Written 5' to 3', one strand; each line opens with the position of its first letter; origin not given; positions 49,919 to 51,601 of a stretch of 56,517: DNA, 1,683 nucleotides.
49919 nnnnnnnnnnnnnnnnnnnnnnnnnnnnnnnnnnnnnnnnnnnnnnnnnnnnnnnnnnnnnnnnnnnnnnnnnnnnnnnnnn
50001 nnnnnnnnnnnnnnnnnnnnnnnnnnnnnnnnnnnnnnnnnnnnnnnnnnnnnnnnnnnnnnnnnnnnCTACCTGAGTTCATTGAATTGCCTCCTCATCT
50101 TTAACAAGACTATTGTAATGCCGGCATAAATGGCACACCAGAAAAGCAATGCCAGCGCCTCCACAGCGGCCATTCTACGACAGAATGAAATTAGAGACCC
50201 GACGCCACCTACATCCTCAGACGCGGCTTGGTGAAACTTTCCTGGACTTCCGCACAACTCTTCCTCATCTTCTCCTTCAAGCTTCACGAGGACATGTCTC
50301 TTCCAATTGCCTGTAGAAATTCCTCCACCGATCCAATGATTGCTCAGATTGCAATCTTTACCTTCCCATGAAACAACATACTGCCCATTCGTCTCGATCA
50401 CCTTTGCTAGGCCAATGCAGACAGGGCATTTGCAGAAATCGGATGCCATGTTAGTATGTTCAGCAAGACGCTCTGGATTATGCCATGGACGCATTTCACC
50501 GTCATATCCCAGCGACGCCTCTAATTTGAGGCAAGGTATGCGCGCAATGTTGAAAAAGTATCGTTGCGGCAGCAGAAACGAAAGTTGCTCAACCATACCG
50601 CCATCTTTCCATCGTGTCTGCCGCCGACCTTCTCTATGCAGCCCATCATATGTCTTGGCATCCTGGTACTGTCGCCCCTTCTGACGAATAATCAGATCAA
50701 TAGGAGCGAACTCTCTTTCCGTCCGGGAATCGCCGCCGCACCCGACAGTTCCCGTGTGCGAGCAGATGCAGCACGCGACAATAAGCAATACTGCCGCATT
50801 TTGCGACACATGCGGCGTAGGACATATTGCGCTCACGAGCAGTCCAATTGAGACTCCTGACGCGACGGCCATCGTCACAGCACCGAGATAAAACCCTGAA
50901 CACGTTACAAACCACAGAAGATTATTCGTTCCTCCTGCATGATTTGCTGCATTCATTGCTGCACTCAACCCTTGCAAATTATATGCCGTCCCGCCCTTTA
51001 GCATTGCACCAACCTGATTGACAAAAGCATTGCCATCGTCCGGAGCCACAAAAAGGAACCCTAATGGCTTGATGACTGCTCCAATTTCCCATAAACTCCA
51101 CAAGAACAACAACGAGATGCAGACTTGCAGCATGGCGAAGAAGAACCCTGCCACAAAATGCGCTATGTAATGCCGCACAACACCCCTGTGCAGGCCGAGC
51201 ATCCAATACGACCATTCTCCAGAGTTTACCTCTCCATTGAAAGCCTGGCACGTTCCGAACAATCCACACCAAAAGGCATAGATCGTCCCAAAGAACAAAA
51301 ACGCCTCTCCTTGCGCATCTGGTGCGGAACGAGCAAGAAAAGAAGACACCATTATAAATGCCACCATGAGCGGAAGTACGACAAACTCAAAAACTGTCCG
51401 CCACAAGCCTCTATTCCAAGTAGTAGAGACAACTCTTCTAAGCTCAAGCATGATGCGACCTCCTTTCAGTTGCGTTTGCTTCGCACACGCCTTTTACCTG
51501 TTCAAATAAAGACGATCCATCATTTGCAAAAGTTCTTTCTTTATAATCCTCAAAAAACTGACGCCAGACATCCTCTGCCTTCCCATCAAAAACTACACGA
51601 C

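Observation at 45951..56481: Tightly packed 11-gene envelope operon of mostly unknown proteins (ABC exporter, two paralogous secreted proteins, secreted patatin, M48 protease, Sel1, DUF697-like)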

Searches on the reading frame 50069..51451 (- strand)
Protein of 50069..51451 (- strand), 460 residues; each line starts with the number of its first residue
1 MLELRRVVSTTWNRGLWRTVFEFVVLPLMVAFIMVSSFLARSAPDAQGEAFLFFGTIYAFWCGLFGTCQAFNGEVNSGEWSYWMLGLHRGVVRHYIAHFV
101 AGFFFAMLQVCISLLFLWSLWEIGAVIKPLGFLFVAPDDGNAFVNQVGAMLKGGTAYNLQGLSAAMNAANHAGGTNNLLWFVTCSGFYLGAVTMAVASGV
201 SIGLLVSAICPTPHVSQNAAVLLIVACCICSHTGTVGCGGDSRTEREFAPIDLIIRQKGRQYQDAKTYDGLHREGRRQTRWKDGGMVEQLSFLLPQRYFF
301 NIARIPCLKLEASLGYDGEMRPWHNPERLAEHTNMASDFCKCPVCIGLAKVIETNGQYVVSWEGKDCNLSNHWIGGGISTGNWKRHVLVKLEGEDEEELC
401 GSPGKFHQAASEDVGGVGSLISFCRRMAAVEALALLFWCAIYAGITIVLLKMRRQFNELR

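Call 3: search_protein_families(library=pfam, proteins=[window:50069-51451:-], max_evalue=0.1)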
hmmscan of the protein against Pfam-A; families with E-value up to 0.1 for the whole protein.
window:50069-51451:- (460 aa): 0 families

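Call 4: search_protein_families(library=ncbifam, proteins=[window:50069-51451:-], max_evalue=0.1)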
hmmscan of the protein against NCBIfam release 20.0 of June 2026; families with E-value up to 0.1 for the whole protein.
window:50069-51451:- (460 aa): 0 families

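Call 8: search_protein_families(library=padloc, proteins=[window:50069-51451:-], max_evalue=0.01)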
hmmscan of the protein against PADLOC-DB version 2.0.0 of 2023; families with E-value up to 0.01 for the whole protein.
window:50069-51451:- (460 aa): 0 families

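Call 20: find_homologous_proteins(query=window:50069-51451:-, max_evalue=0.001)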
Query window:50069-51451:- (460 aa): 40 proteins with E <= 0.001 among 8000 candidates.
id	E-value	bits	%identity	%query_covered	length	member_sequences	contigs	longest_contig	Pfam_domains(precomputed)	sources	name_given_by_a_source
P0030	1.7e-273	926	86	100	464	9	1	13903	-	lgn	-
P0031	1.9e-271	919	84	100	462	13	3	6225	-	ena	-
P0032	2.5e-271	919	84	100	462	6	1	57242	-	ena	-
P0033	1.6e-270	916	85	100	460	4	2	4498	-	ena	-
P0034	3.0e-267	905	84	100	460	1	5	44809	-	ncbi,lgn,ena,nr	ncbi:MAG: hypothetical protein IKF72_10050 [Kiritimatiellae bacterium]|nr:hypothetical protein [Kiri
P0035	4.6e-265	898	84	100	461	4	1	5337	-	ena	-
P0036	8.3e-260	881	82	100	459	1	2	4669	-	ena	-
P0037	1.8e-259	879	81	100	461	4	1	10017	-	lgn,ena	-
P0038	2.6e-240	816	76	100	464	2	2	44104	-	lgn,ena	-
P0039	1.8e-236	804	75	100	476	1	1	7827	-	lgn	-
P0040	9.8e-172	590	57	100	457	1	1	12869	-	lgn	-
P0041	1.2e-171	590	58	100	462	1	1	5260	-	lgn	-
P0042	1.3e-169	583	55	100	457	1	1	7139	-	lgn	-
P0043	8.1e-169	581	55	100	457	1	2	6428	-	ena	-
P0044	6.1e-167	574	55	100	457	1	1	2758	-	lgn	-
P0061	7.1e-87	310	39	100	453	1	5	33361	-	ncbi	-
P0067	2.1e-50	190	32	100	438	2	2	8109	-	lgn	-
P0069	2.1e-20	91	30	66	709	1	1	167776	PF00005.34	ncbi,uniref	ncbi:ATP-binding cassette domain-containing protein [Prosthecobacter sp.]|uniref:ATP-binding cassett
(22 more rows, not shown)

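Call 22: find_encoding_contigs(protein=P0069, flank=10000, max_places=3)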
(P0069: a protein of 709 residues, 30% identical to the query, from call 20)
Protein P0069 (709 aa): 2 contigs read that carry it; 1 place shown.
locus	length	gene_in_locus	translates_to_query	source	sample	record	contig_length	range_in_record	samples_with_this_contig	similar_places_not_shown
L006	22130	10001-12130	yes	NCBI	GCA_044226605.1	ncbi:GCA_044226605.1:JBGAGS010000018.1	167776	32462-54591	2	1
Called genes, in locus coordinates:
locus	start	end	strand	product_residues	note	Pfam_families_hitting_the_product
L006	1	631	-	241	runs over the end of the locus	-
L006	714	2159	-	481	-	-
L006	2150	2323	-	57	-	-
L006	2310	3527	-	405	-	PF01553:Acyltransferase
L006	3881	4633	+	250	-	-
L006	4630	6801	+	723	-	PF00069:Pkinase, PF07714:PK_Tyr_Ser-Thr, PF01636:APH (faint), PF03781:FGE-sulfatase (weak)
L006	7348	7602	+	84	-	-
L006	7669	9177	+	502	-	-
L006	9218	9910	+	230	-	-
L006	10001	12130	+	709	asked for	PF00005:ABC_tran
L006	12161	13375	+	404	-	-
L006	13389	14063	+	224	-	-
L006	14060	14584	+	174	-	-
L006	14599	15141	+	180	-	PF04403:PqiA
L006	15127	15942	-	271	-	PF06197:DUF998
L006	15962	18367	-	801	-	PF01326:PPDK_N, PF00391:PEP-utilizers, PF02896:PEP-utilizers_C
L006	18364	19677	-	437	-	PF00582:Usp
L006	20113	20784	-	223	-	PF00156:Pribosyltran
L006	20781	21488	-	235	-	PF12146:Hydrolase_4 (faint), PF12740:PETase (faint)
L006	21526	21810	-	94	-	-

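Call 37: find_encoding_contigs(protein=P0061, flank=10000, max_places=2)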
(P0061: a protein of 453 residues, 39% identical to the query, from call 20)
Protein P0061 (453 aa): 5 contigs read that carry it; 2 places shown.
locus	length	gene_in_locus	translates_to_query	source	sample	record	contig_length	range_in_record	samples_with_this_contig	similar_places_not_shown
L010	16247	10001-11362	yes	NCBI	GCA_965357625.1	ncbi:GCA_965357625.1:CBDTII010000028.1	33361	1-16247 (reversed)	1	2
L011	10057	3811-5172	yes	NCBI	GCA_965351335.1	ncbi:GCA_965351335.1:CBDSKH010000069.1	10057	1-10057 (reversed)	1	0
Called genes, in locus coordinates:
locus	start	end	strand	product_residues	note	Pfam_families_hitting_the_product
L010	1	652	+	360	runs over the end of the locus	PF01515:PTA_PTB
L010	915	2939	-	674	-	PF00009:GTP_EFTU, PF22042:EF-G_D2, PF03144:GTP_EFTU_D2, PF14492:EFG_III, PF03764:EFG_IV, PF00679:EFG_C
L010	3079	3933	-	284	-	PF00849:PseudoU_synth_2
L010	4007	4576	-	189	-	PF08645:PNK3P, PF00702:Hydrolase, PF13419:HAD_2, PF13242:Hydrolase_like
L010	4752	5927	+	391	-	PF01408:GFO_IDH_MocA, PF02894:GFO_IDH_MocA_C, PF22725:GFO_IDH_MocA_C3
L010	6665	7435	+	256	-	-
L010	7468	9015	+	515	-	-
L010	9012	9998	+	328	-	PF00005:ABC_tran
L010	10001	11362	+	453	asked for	-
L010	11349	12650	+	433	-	-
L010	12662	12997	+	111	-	-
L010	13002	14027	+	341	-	PF01734:Patatin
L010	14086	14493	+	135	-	PF08238:Sel1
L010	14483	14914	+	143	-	-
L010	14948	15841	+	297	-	-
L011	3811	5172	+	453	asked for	-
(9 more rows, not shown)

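Call 41: search_solved_structures(query=A2, max_evalue=10)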
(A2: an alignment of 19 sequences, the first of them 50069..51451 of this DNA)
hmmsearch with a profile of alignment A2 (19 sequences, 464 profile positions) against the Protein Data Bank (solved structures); distinct sequences matched with E-value up to 10: 6.
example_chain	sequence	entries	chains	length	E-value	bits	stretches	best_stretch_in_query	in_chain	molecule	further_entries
5wc2_A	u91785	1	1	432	0.52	12.5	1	330-399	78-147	Pachytene checkpoint protein 2 homolog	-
7l9p_A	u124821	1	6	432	0.52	12.5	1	330-399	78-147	Pachytene checkpoint protein 2 homolog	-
5vq9_D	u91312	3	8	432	0.52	12.5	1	330-399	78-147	Pachytene checkpoint protein 2 homolog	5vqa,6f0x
6lk0_A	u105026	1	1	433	0.53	12.5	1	330-399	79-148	Pachytene checkpoint protein 2 homolog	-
5aym_A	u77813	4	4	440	1.4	11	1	202-251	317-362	Solute carrier family 39 (Iron-regulated transporter)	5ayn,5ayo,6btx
8z11_V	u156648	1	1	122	4.5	9.4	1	190-231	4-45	L-iFP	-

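Call 43: predict_structure(alignment_id=A2)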
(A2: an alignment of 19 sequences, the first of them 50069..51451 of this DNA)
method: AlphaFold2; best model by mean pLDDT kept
length: 460 residues; sequences in the alignment: 19
mean_pLDDT: 82.7   pTM: 0.86
mean pLDDT of the five models: 82.7, 80.1, 78.3, 77.8, 77.4
residues with pLDDT >= 90: 152; 70-90: 250; 50-70: 46; < 50: 12
segments of 3 or more residues with pLDDT < 50: 136-139, 238-244
pLDDT, mean of each block of 10 residues (from residue 1): 75 75 80 67 62 89 90 84 81 92 93 87 69 50 77 86 89 81 94 97 95 88 89 60 62 88 82 75 79 91 91 78 88 87 90 77 83 85 83 73 88 90 95 96 95 75
secondary structure, 60 per line:
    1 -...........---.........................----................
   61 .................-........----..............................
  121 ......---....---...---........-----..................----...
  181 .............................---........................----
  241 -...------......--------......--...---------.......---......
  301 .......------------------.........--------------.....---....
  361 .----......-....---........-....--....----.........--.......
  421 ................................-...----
elements in order: H2-12 H16-40 H45-77 H79-86 H91-126 H130-133 H143-150 H156-173 H178-209 H213-236 H251-256 H265-270 H285-291 H295-307 H326-334 E349-353 E357-361 E366-368 H373-376 H380-387 E389-392 E395-398 H403-411 H414-452

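Call 45: fold_search(model_id=the predicted structure, library=pdb)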
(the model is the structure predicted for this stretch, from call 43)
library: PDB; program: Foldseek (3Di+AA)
matches with E <= 10: 140; with E <= 0.001: 0
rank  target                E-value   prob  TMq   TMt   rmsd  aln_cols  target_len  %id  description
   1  8i3a_A                1.1e-01  0.99  0.31  0.26  11.2       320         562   12  Cryo-EM structure of abscisic acid transporter AtABCG25 in outward conformation (released 2023-09-13)
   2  8pxo_A                1.3e-01  1.00  0.38  0.31  10.2       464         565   10  ABCG2 in complex with AZ99 and 5D3 Fab (released 2024-11-06)
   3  7o0z_D                1.3e-01  0.97  0.30  0.48  11.3       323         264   14  ABC transporter NosFY, nucleotide-free in GDN (released 2022-11-02)
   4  7o0z_E                1.5e-01  1.00  0.32  0.50   7.9       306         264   14  ABC transporter NosFY, nucleotide-free in GDN (released 2022-11-02)
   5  8wbx_A                1.5e-01  0.99  0.32  0.32  10.6       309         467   11  Cryo-EM structure of the ABCG25 bound to ABA (released 2023-09-27)
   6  7oji_A                1.5e-01  0.99  0.36  0.30  10.9       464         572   10  ABCG2 topotecan turnover-2 state (released 2021-07-21)
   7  8bht_A                1.6e-01  0.99  0.37  0.30  11.2       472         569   10  ABCG2 turnover-1 state with tariquidar bound (released 2023-01-11)
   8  7r8d_A                1.7e-01  1.00  0.30  0.26   7.9       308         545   12  The structure of human ABCG1 E242Q with cholesterol (released 2021-09-08)
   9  8i3d_A                1.7e-01  0.99  0.32  0.26  10.6       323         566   10  Cryo-EM structure of abscisic acid transporter AtABCG25 (released 2023-09-13)
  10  8p8j_A                1.8e-01  0.96  0.31  0.26  11.7       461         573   11  Structure of 5D3-Fab and nanobody(Nb96)-bound ABCG2 (released 2023-08-30)
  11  8bi0_A                1.9e-01  1.00  0.39  0.32  10.8       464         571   10  ABCG2 turnover-2 state with tariquidar bound (released 2023-01-11)
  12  5do7_B                2.1e-01  0.99  0.36  0.30  10.9       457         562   10  Crystal Structure of the Human Sterol Transporter ABCG5/ABCG8 (released 2016-05-11)
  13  8wd6_A                2.6e-01  0.97  0.31  0.28  10.7       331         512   12  Cryo-EM structure of the ABCG25 (released 2023-09-27)
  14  7r8c_A                2.6e-01  0.91  0.28  0.25  12.2       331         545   12  The structure of human ABCG1 (released 2021-09-08)
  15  6hbu_A                2.7e-01  0.98  0.36  0.29  11.5       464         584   10  Cryo-EM structure of the ABCG2 E211Q mutant bound to ATP and Magnesium (released 2018-11-07)
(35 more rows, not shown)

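Call 71: find_encoding_contigs(protein=P0032, flank=10000, max_places=2)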
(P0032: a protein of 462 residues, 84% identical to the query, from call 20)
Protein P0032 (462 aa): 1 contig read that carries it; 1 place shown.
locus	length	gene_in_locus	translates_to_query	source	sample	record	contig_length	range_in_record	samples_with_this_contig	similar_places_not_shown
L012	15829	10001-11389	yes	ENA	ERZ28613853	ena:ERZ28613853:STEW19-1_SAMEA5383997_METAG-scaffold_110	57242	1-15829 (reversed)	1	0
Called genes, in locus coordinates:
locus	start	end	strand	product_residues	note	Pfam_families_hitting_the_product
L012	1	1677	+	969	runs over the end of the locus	-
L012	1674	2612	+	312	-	PF01515:PTA_PTB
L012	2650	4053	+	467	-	-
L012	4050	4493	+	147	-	PF01957:NfeD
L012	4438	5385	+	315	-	PF04055:Radical_SAM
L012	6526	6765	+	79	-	-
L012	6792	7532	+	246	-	-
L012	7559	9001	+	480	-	-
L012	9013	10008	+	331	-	PF00005:ABC_tran, PF13304:AAA_21 (faint)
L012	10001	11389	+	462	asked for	-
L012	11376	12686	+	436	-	-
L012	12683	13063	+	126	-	-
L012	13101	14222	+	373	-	PF01734:Patatin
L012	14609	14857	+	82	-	-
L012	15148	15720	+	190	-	-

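Call 72: find_encoding_contigs(protein=P0038, flank=10000, max_places=2)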
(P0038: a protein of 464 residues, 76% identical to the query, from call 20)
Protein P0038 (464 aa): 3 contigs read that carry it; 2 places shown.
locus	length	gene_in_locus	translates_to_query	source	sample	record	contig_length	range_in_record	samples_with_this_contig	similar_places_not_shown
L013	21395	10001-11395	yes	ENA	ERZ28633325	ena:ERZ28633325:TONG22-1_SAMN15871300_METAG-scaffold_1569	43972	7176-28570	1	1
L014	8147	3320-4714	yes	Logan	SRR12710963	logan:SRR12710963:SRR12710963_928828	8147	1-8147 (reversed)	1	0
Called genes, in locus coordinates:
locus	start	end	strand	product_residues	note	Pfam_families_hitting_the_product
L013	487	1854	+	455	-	PF00069:Pkinase, PF07714:PK_Tyr_Ser-Thr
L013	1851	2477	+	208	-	PF04542:Sigma70_r2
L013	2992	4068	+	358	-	PF01797:Y1_Tnp (faint)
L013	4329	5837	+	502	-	PF00089:Trypsin, PF13365:Trypsin_2, PF17815:PDZ_3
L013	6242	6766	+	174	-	-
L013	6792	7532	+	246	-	-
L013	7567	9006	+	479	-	-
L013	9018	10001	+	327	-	PF00005:ABC_tran, PF13304:AAA_21 (faint)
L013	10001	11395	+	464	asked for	-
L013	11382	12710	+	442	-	-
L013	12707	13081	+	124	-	-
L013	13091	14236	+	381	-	PF01734:Patatin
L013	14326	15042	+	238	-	-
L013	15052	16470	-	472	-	PF01637:ATPase_2, PF13401:AAA_22 (weak), PF13173:AAA_14 (weak)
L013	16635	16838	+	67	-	-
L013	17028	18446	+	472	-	PF01637:ATPase_2 (weak), PF13191:AAA_16 (faint)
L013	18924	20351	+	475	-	PF01637:ATPase_2, PF13191:AAA_16 (weak), PF13173:AAA_14 (weak), PF13401:AAA_22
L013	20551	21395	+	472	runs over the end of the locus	PF01637:ATPase_2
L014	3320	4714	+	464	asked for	-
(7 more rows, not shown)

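Call 73: find_encoding_contigs(protein=P0067, flank=10000, max_places=2)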
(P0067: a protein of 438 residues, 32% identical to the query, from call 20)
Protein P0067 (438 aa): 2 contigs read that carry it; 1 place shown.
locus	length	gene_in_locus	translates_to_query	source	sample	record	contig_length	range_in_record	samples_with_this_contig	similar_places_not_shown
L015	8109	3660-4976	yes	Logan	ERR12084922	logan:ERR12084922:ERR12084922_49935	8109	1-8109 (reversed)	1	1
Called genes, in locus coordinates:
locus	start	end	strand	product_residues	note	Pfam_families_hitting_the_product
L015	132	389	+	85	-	-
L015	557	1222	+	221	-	-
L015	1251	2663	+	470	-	-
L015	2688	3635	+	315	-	PF00005:ABC_tran, PF13304:AAA_21 (faint)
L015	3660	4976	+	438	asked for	-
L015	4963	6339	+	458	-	-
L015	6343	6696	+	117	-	-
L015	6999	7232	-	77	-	-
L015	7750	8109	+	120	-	?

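Call 76: search_protein_families(library=ncbifam, proteins=[L006:14599-15141:+, L006:13389-14063:+, L006:14060-14584:+], max_evalue=0.001)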
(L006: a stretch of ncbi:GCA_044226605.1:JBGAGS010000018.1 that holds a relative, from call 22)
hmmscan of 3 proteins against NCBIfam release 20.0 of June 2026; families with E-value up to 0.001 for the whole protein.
L006:14599-15141:+ (180 aa): 2 families
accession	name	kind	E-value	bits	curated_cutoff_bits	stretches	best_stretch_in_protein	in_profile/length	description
TIGR00155.1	pqiA_fam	subfamily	3e-16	59.5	260.35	1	56-166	283-400/403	PqiA/YebS family transporter subunit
NF011683.0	PRK15103.1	equivalog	9.6e-15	54.5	562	1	50-159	282-397/421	membrane integrity-associated transporter subunit PqiA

L006:13389-14063:+ (224 aa): 0 families

L006:14060-14584:+ (174 aa): 0 families

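Call 82: search_protein_families(library=pfam, proteins=[L013:14326-15042:+], max_evalue=0.05)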
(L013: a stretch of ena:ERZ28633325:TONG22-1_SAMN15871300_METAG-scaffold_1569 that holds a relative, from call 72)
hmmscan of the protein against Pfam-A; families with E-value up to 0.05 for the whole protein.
L013:14326-15042:+ (238 aa): 0 families

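Call 102: search_dna_similar(query=window:50069-51451:-, collection=phages, mode=protein, max_evalue=0.001, max_rows=10)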
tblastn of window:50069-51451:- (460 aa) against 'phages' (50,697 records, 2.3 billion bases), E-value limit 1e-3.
No match.
